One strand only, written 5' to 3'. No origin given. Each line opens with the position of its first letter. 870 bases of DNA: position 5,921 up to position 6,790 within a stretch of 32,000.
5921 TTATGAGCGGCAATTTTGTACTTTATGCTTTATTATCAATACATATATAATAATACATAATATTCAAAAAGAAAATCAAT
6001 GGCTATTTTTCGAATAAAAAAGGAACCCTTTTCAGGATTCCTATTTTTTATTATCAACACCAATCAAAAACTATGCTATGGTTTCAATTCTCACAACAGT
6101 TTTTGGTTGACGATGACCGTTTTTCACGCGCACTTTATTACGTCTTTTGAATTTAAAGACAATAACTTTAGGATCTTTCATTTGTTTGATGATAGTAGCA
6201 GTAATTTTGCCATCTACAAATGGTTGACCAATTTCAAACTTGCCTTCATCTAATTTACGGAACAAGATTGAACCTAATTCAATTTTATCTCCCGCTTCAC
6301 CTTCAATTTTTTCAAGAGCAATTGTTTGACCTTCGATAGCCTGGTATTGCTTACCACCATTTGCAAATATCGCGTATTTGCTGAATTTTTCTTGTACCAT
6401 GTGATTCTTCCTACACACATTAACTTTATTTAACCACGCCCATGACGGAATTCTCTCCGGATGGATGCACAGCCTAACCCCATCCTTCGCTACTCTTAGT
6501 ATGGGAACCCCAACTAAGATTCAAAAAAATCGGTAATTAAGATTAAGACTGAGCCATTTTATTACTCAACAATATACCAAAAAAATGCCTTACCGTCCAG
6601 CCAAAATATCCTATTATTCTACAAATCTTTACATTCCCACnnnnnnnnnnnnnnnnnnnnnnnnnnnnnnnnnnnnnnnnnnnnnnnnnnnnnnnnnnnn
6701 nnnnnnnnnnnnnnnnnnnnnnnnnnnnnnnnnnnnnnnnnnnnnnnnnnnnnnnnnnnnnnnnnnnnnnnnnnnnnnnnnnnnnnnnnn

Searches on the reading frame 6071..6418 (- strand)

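Call 11: search_protein_families(library=pfam, proteins=[window:6071-6418:-])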
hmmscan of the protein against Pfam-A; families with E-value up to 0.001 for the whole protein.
window:6071-6418:- (115 aa): 1 family
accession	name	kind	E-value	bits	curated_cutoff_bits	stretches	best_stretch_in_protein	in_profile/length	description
PF00829.26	Ribosomal_L21p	-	1.4e-29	102.6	27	1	15-114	2-99/99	Ribosomal prokaryotic L21 protein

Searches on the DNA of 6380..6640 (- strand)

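Call 26: build_rna_model(alignment_id=A2, structure=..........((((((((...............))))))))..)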
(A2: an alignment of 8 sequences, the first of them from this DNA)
Model R1 built from alignment A2 (8 sequences, 43 columns); structure: as given.
model positions 39; base pairs 8; branch points 0; effective number of sequences 8; information 0.853 bits per position. Calibrated on 0.2 Mb of random sequence (short: E-values are rough).
structure used (alignment columns):
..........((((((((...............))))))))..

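Call 27: search_with_rna_model(model_id=R1, sources=[window, L001, L002, L003, L004, L005, L006, L007, L008, L009, L010, L011, L012, L013, L014, L015, L016, L017, L018, L019, L020, L021, L022], max_evalue=10, show_alignments=0)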
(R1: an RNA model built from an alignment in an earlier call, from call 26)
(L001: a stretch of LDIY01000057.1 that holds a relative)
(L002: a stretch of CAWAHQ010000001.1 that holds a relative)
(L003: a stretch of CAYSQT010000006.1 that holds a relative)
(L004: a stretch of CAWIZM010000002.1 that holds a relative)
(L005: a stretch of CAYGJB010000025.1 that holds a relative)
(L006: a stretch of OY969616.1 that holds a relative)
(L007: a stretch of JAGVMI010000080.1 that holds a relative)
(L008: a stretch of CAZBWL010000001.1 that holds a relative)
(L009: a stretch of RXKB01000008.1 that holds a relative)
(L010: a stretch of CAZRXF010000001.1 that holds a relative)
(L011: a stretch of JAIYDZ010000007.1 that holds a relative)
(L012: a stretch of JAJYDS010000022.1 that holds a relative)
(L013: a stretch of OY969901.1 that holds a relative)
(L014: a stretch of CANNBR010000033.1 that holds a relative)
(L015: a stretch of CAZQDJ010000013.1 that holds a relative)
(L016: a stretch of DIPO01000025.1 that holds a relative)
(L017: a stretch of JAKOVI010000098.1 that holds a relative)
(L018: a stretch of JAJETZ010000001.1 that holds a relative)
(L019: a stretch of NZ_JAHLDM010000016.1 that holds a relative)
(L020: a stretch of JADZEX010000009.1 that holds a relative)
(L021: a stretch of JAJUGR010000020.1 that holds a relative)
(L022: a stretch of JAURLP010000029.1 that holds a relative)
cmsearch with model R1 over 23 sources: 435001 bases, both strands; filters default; matches with E-value up to 10: 30.
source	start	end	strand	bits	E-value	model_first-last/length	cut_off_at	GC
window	29377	29415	+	44.3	6.7e-09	1-39/39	no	0.46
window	21655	21693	+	41.6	3.6e-08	1-39/39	no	0.51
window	6476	6514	-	40.4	7.8e-08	1-39/39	no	0.51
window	22815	22853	+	40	1e-07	1-39/39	no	0.44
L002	11102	11142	-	37.4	5e-07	1-39/39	no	0.56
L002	4192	4228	-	35.9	1.3e-06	1-39/39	no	0.49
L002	3936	3973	-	35.3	1.8e-06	1-39/39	no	0.53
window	18794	18831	+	34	4.2e-06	1-39/39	no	0.5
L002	11188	11226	+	32.7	8.9e-06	1-39/39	no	0.51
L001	5350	5388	+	29.5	6.7e-05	1-39/39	no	0.56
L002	9679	9717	-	28.3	0.00014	1-39/39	no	0.59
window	18770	18808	-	25.9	0.00063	1-39/39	no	0.49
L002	4213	4252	+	24.2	0.0018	1-39/39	no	0.5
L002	9703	9739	+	23.9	0.0022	1-39/39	no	0.65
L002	19894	19963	+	23.4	0.0029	1-39/39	no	0.6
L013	7291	7316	-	16.3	0.24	11-35/39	no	0.46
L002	3959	3995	+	15.4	0.43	1-39/39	no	0.62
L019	14486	14520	-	13.6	1.3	1-39/39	no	0.4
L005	11184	11206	+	12.8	2.1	12-34/39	no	0.3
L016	3933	3953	+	12.6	2.4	1-39/39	no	0.67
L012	3685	3716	+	12.1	3.3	1-39/39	no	0.53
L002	9581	9618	+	12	3.5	1-39/39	no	0.53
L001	14129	14164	+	11.6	4.4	1-39/39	no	0.33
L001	11168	11189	+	11.3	5.2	12-34/39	no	0.18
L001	5468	5493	-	11.2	5.8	11-35/39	no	0.62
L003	1798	1823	+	10.6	8.6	10-36/39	no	0.62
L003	11098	11123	+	10.6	8.6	10-36/39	no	0.62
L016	578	613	+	10.5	9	1-39/39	no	0.42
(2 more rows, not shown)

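Call 31: search_with_rna_model(model_id=R1, sources=[L023, L024, L025, L026, L027, L028, L029, L030, L031, L032, L033, L034, L035, L036, L037, L038, L039, L040, L041, L042, L043, L044, L045, L046, L047, L048, L049, L050, L051, L052, L053, L054, L055, L056, L057, L058, L059, L060, L061, L062, L063, L064, L065, L066, L067, L068, L069, L070, L071, L072, L073, L074, L075, L076, L077, L078, L079, L080, L081, L082, L083, L084, L085, L086, L087, L088, L089, L090, L091, L092, L093, L094, L095, L096, L097, L098, L099, L100, L101, L102], max_evalue=0.01)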
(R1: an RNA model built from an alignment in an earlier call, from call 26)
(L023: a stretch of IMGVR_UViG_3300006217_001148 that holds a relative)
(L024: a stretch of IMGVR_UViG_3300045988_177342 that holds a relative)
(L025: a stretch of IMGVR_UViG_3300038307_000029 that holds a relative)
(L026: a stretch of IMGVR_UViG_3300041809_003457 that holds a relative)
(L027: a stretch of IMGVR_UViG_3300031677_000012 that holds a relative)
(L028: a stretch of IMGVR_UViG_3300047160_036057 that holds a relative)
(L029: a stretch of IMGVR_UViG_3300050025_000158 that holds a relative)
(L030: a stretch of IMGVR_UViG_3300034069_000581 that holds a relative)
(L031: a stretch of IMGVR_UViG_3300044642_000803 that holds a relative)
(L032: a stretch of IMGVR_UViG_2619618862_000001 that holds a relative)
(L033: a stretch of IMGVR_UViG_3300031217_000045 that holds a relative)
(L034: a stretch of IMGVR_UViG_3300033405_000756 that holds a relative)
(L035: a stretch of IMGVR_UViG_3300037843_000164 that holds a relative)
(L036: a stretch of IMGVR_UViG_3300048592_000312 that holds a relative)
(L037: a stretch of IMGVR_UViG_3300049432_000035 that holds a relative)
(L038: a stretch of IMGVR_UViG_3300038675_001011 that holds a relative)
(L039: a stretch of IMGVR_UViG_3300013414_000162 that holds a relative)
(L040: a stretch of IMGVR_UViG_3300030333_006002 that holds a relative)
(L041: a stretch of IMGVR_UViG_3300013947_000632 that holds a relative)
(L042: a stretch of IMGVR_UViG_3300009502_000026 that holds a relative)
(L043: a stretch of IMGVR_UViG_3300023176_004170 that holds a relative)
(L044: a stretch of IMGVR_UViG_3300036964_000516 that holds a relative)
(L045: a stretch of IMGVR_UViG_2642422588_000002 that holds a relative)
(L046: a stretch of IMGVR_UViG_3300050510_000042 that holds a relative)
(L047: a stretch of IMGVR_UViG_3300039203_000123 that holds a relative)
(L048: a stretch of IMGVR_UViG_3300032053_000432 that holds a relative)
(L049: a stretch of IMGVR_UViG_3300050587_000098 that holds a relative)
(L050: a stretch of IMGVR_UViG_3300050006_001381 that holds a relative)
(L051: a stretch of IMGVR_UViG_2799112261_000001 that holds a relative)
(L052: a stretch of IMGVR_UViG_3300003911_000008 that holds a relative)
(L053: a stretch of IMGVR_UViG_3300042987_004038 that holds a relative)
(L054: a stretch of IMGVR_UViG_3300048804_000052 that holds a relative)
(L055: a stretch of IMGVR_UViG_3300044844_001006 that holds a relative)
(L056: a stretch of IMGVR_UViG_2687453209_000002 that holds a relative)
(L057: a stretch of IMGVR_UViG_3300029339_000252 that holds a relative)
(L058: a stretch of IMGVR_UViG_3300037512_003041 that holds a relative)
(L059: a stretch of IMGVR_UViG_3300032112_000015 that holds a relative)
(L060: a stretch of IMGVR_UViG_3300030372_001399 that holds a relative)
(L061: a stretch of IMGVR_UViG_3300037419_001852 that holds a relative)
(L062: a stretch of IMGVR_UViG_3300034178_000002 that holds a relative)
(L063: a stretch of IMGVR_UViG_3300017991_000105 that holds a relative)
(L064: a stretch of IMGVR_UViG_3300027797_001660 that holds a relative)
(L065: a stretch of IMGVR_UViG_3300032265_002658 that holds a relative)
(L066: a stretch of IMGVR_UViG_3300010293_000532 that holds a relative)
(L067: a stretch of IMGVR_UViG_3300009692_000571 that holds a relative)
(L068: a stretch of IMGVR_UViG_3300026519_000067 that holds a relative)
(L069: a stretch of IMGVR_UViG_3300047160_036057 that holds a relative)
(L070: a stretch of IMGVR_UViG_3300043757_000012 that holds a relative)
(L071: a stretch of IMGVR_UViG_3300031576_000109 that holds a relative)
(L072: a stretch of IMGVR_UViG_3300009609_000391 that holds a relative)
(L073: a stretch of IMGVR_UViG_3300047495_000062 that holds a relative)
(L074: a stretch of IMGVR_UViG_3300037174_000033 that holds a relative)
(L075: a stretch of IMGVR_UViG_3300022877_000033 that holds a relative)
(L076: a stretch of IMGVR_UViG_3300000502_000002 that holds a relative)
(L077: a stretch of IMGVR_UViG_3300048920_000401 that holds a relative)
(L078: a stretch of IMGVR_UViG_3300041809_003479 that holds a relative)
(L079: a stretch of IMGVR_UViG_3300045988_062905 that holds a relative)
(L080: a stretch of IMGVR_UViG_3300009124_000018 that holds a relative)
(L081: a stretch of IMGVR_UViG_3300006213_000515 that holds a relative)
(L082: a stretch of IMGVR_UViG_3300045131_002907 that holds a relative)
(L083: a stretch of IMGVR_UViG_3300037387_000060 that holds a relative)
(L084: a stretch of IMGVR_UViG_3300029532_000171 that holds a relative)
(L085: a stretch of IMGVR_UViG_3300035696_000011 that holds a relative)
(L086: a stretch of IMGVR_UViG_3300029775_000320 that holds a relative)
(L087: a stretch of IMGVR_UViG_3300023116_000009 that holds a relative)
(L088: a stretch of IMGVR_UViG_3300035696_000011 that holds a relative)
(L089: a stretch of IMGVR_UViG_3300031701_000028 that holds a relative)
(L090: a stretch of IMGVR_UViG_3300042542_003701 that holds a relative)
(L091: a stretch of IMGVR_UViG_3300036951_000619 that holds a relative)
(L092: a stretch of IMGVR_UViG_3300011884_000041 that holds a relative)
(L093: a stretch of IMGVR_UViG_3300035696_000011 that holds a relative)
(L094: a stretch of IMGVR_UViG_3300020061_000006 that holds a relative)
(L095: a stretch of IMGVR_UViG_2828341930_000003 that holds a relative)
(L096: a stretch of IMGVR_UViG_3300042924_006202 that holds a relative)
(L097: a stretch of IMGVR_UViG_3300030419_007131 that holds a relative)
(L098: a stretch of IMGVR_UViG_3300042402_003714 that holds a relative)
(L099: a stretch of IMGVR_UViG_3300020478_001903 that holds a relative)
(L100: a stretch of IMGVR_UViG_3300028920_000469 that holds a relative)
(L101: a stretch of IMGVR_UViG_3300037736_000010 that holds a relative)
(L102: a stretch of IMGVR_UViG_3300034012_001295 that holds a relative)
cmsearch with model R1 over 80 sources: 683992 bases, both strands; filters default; matches with E-value up to 0.01: 1.
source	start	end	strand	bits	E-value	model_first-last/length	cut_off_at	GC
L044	604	643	+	22.3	0.009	1-39/39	no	0.65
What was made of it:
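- It gives one weak hit in 684 kb of control DNA pre-selected for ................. (call 31).
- Tried and rejected: The model rejected them (call 31), so they served only as a negative control.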

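Call 39: search_with_rna_model(model_id=R1, sources=[window, L001, L002, L143], max_evalue=1, filters=off)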
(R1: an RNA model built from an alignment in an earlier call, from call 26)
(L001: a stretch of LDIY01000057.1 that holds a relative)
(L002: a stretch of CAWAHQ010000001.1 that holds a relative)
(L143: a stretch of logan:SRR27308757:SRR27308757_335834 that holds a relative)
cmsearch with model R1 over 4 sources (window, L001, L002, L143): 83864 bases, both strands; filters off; matches with E-value up to 1: 21.
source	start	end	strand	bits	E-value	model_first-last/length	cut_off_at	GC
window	29377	29415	+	44.3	1.3e-09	1-39/39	no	0.46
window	21655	21693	+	41.6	7e-09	1-39/39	no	0.51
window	6476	6514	-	40.4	1.5e-08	1-39/39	no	0.51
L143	5441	5479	+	40.4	1.5e-08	1-39/39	no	0.51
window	22815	22853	+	40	1.9e-08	1-39/39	no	0.44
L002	11102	11142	-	37.4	9.5e-08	1-39/39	no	0.56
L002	4192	4228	-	35.9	2.5e-07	1-39/39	no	0.49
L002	3936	3973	-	35.3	3.5e-07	1-39/39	no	0.53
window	18794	18831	+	34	8.1e-07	1-39/39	no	0.5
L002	11188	11226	+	32.7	1.7e-06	1-39/39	no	0.51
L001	5350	5388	+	29.5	1.3e-05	1-39/39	no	0.56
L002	9679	9717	-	28.3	2.8e-05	1-39/39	no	0.59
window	18770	18808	-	25.9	0.00012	1-39/39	no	0.49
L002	4213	4252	+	24.2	0.00035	1-39/39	no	0.5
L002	9703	9739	+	23.9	0.00042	1-39/39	no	0.65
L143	14081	14116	-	17.7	0.02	1-39/39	no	0.56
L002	9545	9595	-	16.7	0.037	1-39/39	no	0.51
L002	3959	3995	+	15.4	0.082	1-39/39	no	0.62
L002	9581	9618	+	12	0.68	1-39/39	no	0.53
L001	14129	14164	+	11.6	0.86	1-39/39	no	0.33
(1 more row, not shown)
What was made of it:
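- Checked: The other is a degenerate copy at 23971-24009(-) between rodA and ruvB (calls 27, 39).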

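Call 44: search_with_rna_model(model_id=R1, sources=[L145, L146, L147, L148, L149, L150, L151, L152, L153, L154, L155, L156, L157, L158, L159, L160, L161, L162, L163, L164, L165, L166, L167, L168], max_evalue=0.1)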
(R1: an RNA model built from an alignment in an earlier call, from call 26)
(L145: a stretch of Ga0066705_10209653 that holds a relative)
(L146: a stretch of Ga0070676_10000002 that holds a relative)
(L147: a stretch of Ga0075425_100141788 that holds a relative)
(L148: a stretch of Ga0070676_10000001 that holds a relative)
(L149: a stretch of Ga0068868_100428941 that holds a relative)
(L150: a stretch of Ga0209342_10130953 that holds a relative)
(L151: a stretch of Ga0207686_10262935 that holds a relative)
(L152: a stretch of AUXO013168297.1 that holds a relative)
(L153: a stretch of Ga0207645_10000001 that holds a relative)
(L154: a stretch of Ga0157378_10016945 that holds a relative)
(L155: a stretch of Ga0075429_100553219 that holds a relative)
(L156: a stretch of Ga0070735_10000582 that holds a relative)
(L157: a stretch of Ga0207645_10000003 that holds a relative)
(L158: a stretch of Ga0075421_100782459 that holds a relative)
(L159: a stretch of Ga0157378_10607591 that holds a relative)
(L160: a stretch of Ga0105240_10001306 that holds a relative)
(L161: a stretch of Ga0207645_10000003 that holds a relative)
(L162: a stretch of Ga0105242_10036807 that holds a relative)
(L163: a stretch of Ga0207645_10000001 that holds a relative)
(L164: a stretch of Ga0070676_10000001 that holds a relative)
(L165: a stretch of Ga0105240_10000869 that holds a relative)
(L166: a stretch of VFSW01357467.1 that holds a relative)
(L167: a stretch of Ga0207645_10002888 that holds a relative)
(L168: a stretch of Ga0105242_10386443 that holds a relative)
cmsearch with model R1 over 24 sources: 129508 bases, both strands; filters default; matches with E-value up to 0.1: 43.
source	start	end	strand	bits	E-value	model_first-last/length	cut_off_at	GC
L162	3463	3501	-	47.7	2.4e-10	1-39/39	no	0.44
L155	39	77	+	45.9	7.5e-10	1-39/39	no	0.41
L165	2100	2138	-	45.4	1e-09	1-39/39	no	0.44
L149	1036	1074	-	43.9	2.7e-09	1-39/39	no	0.46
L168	128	166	-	43.9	2.7e-09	1-39/39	no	0.46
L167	3697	3735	+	43.3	3.7e-09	1-39/39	no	0.51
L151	324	362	+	43.2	4e-09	1-39/39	no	0.49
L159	1062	1100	+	43.2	4e-09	1-39/39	no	0.49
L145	1033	1071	+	41.8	9.4e-09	1-39/39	no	0.49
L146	5398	5436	+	41.8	9.4e-09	1-39/39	no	0.49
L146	1143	1181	+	41.6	1.1e-08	1-39/39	no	0.56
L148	5210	5248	+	41.5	1.1e-08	1-39/39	no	0.49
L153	2786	2824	-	41.5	1.1e-08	1-39/39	no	0.49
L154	2596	2634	+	41.5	1.1e-08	1-39/39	no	0.49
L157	14018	14056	+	41.5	1.1e-08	1-39/39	no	0.49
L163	2060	2098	-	41.5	1.1e-08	1-39/39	no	0.49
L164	8719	8757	+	41.5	1.1e-08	1-39/39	no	0.49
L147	946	984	+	41.4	1.3e-08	1-39/39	no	0.44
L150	48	86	+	37.7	1.2e-07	1-39/39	no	0.54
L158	524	562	-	37.1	1.8e-07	1-39/39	no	0.46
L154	5641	5679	+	36.7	2.2e-07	1-39/39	no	0.51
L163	362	401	+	36.2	3.1e-07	1-39/39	no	0.6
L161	3721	3758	-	36.2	3.1e-07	1-39/39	no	0.45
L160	3319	3357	-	33.7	1.5e-06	1-39/39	no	0.51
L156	686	722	+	33.5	1.6e-06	1-39/39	no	0.49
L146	5337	5375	-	32.3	3.6e-06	1-39/39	no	0.38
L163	180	214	-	32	4.2e-06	1-39/39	no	0.49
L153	3011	3047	+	31.9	4.6e-06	1-39/39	no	0.51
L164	8496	8532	-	31.9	4.6e-06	1-39/39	no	0.51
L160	3259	3297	+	29.6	1.9e-05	1-39/39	no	0.46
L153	8837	8871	-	27.9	5.4e-05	1-39/39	no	0.46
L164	2672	2706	+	27.9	5.4e-05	1-39/39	no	0.46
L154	337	375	-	26.6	0.00012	1-39/39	no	0.54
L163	200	231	+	26.6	0.00012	1-39/39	no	0.44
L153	8874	8911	-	23.7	0.00072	1-39/39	no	0.61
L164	2632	2669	+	23.7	0.00072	1-39/39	no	0.61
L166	1241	1277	+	23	0.0011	1-39/39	no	0.54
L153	8897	8931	+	22.6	0.0014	1-39/39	no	0.6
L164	2612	2646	-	22.6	0.0014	1-39/39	no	0.6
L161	4328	4366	-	22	0.0021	1-39/39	no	0.49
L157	6888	6924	-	20.6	0.0049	1-39/39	no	0.49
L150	2159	2187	+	16.2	0.076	1-39/39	no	0.59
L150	2123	2173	-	15.9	0.092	1-39/39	no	0.45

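Call 61: search_with_rna_model(model_id=R1, sources=[window, L001, L002, L145, L146, L147, L148, L149, L150, L151, L153, L154, L155, L156, L157, L158, L160, L161, L162, L163, L165, L166, L167, L168], max_evalue=0.01, make_alignment=true)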
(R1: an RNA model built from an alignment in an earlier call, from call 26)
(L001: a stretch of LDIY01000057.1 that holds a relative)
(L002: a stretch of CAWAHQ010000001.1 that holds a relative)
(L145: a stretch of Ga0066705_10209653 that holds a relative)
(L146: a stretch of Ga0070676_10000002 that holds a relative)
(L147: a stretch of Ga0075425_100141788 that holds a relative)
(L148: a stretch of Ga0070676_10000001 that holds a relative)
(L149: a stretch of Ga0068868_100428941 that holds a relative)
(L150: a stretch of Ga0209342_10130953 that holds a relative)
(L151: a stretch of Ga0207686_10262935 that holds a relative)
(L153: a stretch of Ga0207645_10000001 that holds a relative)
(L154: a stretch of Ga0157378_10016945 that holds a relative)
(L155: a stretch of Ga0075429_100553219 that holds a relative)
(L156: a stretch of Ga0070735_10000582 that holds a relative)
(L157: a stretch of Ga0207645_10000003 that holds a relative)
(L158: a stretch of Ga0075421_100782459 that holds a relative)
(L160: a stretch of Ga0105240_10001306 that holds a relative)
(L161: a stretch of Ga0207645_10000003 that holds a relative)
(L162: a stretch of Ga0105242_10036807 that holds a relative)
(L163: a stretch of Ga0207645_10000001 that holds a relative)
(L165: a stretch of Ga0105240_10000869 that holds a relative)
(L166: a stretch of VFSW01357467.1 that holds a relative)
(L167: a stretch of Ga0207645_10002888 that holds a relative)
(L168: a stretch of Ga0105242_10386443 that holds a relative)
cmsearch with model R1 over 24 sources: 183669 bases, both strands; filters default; matches with E-value up to 0.01: 51.
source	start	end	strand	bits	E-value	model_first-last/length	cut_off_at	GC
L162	3463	3501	-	47.7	3.4e-10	1-39/39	no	0.44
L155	39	77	+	45.9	1.1e-09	1-39/39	no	0.41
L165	2100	2138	-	45.4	1.5e-09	1-39/39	no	0.44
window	29377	29415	+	44.3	2.8e-09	1-39/39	no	0.46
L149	1036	1074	-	43.9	3.8e-09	1-39/39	no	0.46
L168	128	166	-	43.9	3.8e-09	1-39/39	no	0.46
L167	3697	3735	+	43.3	5.2e-09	1-39/39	no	0.51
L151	324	362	+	43.2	5.7e-09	1-39/39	no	0.49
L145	1033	1071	+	41.8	1.3e-08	1-39/39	no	0.49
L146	5398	5436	+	41.8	1.3e-08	1-39/39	no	0.49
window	21655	21693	+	41.6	1.5e-08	1-39/39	no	0.51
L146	1143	1181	+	41.6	1.6e-08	1-39/39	no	0.56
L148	5210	5248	+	41.5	1.6e-08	1-39/39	no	0.49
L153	2786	2824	-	41.5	1.6e-08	1-39/39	no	0.49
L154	2596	2634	+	41.5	1.6e-08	1-39/39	no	0.49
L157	14018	14056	+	41.5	1.6e-08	1-39/39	no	0.49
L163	2060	2098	-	41.5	1.6e-08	1-39/39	no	0.49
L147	946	984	+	41.4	1.8e-08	1-39/39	no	0.44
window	6476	6514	-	40.4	3.3e-08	1-39/39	no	0.51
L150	48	86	+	37.7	1.7e-07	1-39/39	no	0.54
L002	11102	11142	-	37.4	2.1e-07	1-39/39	no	0.56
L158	524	562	-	37.1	2.5e-07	1-39/39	no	0.46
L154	5641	5679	+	36.7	3.2e-07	1-39/39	no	0.51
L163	362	401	+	36.2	4.3e-07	1-39/39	no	0.6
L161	3721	3758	-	36.2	4.5e-07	1-39/39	no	0.45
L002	4192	4228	-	35.9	5.4e-07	1-39/39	no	0.49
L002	3936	3973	-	35.3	7.6e-07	1-39/39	no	0.53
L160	3319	3357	-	33.7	2.1e-06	1-39/39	no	0.51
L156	686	722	+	33.5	2.3e-06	1-39/39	no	0.49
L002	11188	11226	+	32.7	3.8e-06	1-39/39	no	0.51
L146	5337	5375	-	32.3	5.1e-06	1-39/39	no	0.38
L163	180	214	-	32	5.9e-06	1-39/39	no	0.49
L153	3011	3047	+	31.9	6.5e-06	1-39/39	no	0.51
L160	3259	3297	+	29.6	2.6e-05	1-39/39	no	0.46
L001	5350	5388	+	29.5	2.8e-05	1-39/39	no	0.56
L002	9679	9717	-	28.3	6.1e-05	1-39/39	no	0.59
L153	8837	8871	-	27.9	7.6e-05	1-39/39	no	0.46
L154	337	375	-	26.6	0.00017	1-39/39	no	0.54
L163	200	231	+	26.6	0.00017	1-39/39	no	0.44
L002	4213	4252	+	24.2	0.00076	1-39/39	no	0.5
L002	9703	9739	+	23.9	0.00091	1-39/39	no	0.65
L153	8874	8911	-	23.7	0.001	1-39/39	no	0.61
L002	19894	19963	+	23.4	0.0012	1-39/39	no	0.6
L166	1241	1277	+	23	0.0016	1-39/39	no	0.54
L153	8897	8931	+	22.6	0.002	1-39/39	no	0.6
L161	4328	4366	-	22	0.0029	1-39/39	no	0.49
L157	6888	6924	-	20.6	0.0069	1-39/39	no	0.49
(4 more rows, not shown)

Alignment A8: 51 matches aligned to the model, 83 columns, each read 5' to 3' on its own strand. Consensus structure (alignment columns), stored with it:
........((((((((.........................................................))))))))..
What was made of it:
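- There are 7 copies in the 32-kb window and 51 (45 distinct) in 184 kb of clade DNA (calls 39, 61).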

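Call 66: search_rna_families(source=window, start=6380, end=6640, threshold=evalue, max_evalue=10)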
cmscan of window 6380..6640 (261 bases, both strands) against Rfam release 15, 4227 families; matches with E-value up to 10: 1.
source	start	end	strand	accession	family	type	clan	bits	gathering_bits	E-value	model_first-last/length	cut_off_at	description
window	6394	6567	-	RF01976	HOTAIRM1_2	Gene; lncRNA;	-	13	37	8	35-220/220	no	HOX antisense intergenic RNA myeloid 1 conserved region 2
